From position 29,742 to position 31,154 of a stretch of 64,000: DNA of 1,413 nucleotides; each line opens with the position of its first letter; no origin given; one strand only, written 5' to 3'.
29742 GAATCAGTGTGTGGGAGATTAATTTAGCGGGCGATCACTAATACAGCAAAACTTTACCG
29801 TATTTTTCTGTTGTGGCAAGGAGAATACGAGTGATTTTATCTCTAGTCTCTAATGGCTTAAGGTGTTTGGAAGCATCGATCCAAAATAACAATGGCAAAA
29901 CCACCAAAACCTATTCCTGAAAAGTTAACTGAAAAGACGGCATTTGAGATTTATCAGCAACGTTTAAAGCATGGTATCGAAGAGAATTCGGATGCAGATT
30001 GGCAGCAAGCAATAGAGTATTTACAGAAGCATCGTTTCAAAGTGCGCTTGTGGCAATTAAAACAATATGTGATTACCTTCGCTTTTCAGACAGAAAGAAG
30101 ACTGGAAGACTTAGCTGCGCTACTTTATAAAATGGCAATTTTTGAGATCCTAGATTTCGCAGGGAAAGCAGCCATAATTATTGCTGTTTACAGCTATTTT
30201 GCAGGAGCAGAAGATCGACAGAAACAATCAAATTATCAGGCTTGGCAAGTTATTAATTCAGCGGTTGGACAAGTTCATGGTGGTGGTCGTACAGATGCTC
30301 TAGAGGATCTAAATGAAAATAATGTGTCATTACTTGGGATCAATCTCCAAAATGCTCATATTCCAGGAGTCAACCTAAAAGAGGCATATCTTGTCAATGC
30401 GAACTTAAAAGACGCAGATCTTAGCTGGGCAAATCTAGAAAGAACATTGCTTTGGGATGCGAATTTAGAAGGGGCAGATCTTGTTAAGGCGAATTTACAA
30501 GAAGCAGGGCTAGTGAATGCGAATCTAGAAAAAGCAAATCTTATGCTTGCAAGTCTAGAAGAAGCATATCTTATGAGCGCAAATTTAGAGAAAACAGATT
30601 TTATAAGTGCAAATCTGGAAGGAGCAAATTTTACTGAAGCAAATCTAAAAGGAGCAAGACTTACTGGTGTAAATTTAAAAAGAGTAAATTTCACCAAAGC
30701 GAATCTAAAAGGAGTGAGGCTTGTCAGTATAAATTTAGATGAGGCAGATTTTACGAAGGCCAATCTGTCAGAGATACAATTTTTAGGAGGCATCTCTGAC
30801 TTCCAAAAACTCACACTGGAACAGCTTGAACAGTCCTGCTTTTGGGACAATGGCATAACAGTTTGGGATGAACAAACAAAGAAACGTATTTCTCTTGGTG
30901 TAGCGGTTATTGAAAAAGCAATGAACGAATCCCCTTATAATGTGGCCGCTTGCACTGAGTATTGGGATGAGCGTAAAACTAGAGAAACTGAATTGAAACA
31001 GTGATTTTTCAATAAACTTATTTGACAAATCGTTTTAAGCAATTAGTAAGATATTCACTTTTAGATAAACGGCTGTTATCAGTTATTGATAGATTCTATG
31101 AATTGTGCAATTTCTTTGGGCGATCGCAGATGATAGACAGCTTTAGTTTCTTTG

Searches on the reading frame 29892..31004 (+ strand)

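Call 75: search_protein_families(library=pfam, proteins=[window:29892-31004:+])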
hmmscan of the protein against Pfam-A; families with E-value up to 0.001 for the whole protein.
window:29892-31004:+ (370 aa): 4 families
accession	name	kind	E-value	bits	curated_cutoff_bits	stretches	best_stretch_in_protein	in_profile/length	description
PF00805.28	Pentapeptide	-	2.7e-38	129.5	20.2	4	225-263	1-39/40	Pentapeptide repeats (8 copies)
PF13599.13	Pentapeptide_4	-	5.9e-25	87.6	38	3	231-298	2-69/78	Pentapeptide repeat region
PF13576.12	Pentapeptide_3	-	5.1e-10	39.9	27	0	229-264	9-46/48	Pentapeptide repeats (9 copies)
PF25296.1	Decapeptide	-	5.6e-07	29.8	45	1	232-297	7-72/74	Decapeptide repeat region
